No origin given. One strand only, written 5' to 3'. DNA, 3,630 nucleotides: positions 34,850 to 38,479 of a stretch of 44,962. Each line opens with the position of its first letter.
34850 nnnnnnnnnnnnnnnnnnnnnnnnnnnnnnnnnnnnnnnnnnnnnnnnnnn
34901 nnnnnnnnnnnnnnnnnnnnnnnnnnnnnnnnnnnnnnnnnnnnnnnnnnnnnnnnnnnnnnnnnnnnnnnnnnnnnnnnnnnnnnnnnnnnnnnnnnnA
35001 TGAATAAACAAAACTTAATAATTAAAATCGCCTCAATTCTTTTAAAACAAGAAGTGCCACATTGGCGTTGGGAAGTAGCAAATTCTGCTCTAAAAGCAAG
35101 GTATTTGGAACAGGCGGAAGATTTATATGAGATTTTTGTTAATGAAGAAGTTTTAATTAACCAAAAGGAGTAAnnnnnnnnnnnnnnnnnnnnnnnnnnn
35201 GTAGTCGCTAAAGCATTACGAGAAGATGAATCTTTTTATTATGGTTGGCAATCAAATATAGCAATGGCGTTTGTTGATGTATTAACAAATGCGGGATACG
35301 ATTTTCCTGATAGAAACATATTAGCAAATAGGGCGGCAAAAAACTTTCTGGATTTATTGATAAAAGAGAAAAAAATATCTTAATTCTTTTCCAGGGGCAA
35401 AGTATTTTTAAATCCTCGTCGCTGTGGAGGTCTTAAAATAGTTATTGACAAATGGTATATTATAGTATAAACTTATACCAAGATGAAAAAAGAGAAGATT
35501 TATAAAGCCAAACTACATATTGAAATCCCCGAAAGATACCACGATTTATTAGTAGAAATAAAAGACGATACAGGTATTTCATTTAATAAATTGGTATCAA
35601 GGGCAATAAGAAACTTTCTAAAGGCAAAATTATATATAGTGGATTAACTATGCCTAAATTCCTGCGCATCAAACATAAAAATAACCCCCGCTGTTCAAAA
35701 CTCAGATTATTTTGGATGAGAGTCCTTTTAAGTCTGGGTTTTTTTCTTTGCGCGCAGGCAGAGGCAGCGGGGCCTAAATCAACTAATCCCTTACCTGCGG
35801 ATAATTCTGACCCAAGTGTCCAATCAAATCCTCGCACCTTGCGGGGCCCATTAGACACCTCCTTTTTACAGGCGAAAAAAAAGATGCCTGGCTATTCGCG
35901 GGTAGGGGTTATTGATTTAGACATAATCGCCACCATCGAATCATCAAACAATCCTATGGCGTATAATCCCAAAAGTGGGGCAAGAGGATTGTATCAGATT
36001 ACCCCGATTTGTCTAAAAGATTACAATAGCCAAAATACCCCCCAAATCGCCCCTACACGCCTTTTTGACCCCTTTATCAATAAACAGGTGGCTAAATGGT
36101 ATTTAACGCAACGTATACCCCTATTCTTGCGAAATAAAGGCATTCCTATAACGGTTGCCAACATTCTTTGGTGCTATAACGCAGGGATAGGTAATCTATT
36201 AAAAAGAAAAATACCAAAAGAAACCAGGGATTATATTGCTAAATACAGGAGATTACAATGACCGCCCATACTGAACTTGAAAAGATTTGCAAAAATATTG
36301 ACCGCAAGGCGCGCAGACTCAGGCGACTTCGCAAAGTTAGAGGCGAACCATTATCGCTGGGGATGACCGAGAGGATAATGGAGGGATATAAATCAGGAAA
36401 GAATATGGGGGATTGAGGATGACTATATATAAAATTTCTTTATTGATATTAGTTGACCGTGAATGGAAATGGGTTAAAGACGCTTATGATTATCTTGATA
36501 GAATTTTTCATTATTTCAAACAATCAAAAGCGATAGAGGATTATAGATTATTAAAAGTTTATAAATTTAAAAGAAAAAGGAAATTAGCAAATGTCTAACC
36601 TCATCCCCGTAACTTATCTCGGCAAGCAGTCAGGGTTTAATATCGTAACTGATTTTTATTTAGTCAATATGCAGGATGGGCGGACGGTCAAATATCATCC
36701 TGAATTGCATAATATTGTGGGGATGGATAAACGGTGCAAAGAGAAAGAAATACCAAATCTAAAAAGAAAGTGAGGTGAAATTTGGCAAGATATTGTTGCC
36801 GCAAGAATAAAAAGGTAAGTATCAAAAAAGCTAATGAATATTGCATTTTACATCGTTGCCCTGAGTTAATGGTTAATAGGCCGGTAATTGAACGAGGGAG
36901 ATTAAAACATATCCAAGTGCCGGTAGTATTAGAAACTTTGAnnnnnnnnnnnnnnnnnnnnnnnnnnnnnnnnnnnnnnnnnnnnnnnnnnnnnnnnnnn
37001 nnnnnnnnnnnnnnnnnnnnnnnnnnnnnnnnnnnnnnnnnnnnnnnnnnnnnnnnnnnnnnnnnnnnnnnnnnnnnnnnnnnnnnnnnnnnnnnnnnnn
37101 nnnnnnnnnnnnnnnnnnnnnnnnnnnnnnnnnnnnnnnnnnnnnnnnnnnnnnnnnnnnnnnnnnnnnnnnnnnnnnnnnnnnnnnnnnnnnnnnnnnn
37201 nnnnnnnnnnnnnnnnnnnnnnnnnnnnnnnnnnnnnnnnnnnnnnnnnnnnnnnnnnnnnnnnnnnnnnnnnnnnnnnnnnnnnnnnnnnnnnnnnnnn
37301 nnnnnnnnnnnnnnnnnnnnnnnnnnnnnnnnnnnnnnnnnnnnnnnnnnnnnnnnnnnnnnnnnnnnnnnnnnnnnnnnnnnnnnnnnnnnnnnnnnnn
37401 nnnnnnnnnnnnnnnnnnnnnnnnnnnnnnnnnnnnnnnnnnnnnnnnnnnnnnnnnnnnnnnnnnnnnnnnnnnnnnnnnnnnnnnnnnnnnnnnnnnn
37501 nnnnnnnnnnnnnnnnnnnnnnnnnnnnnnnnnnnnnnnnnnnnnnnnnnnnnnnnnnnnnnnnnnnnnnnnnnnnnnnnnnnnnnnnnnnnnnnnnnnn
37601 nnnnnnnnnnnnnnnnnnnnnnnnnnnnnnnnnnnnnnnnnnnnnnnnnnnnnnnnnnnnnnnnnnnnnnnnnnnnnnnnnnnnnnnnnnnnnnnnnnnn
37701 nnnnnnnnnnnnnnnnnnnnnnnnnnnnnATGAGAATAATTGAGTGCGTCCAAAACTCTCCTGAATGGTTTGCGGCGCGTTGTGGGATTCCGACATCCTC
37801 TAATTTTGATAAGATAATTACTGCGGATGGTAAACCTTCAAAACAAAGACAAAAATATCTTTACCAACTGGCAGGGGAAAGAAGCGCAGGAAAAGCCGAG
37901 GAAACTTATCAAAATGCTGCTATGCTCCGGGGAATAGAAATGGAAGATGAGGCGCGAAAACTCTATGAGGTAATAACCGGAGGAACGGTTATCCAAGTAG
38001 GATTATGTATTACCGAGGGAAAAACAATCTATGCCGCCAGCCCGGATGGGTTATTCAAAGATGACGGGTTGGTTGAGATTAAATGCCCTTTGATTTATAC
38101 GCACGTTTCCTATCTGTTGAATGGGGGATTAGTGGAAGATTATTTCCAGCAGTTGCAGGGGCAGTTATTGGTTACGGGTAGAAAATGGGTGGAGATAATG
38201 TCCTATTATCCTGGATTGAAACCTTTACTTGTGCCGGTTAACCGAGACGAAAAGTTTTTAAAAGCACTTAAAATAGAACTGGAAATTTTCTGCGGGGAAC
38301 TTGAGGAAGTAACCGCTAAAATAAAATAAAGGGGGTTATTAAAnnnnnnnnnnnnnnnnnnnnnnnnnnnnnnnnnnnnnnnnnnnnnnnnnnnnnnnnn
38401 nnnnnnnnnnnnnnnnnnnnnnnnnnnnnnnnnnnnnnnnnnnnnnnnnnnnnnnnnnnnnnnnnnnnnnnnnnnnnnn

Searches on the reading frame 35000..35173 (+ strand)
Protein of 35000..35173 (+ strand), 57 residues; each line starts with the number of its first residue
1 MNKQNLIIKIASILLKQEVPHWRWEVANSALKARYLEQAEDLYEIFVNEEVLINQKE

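Call 10: search_protein_families(library=phrogs, proteins=[window:35000-35173:+])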
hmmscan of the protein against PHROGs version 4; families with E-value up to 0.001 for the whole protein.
window:35000-35173:+ (57 aa): 0 families

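Call 102: find_encoding_contigs(protein=window:35000-35173:+, flank=3000, max_places=10)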
Protein window:35000-35173:+ (57 aa): 2 contigs read that carry it; 1 place shown.
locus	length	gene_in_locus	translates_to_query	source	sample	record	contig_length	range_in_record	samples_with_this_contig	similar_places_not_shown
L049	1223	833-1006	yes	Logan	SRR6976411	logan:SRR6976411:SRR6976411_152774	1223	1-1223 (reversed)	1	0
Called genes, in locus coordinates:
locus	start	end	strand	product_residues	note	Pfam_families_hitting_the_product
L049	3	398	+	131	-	?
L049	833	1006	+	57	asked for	-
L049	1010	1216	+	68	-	-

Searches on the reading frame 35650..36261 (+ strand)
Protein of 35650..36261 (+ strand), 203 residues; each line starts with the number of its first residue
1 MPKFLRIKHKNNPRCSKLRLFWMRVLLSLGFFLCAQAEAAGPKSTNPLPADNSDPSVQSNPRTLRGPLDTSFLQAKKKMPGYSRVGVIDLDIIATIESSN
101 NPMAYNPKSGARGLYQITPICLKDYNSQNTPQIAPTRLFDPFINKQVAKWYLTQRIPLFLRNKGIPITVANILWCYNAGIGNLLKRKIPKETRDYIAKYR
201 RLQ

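Call 10: search_protein_families(library=phrogs, proteins=[window:35650-36261:+])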
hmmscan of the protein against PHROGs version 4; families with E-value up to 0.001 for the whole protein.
window:35650-36261:+ (203 aa): 4 families
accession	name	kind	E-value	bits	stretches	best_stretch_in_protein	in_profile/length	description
phrog_2013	-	tail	2e-10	41.1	1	38-198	431-584/657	lytic tail protein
phrog_669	-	lysis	5.2e-09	35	1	88-198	937-1048/1946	endolysin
phrog_4067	-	other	0.00075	19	1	92-181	690-782/980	transglycosylase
phrog_3310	-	other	0.00082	20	1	90-119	164-192/231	transglycosylase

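Call 22: search_protein_families(library=pfam, proteins=[window:35650-36261:+], max_evalue=0.01)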
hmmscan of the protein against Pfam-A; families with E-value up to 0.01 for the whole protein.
window:35650-36261:+ (203 aa): 1 family
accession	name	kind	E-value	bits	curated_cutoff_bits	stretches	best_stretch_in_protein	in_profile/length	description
PF01464.25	SLT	-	4.1e-12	46.2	21.3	1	92-187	19-105/117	Transglycosylase SLT domain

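Call 25: find_related_loci(query=window:35650-36261:+, collection=viral_contigs, flank=5000)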
Query window:35650-36261:+ (203 aa) in viral_contigs; peptide patterns used: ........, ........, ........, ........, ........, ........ (x = any residue, [..] = any of these).
18 stretches matched a pattern; 1 encode a relative of the query (tblastn E <= 1e-3); 1 distinct loci.
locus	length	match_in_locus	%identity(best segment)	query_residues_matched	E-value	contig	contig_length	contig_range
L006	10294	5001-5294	35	90-190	8e-12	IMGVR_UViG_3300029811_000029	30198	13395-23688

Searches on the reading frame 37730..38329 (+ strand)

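Call 10: search_protein_families(library=phrogs, proteins=[window:37730-38329:+])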
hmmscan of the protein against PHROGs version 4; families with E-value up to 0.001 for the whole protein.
window:37730-38329:+ (199 aa): 4 families
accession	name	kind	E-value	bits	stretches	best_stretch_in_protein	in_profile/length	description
phrog_149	-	DNA, RNA and nucleotide metabolism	1.6e-32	113.9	1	5-198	596-800/1242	exonuclease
phrog_434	-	DNA, RNA and nucleotide metabolism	2.3e-15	57.7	1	45-192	86-237/372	RecE-like recombination exonuclease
phrog_7655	-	DNA, RNA and nucleotide metabolism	9.2e-08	32.3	1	1-154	1-147/551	RecE-like recombination exonuclease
phrog_19855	-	head and packaging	0.0002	20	1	55-152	510-599/1257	virion structural protein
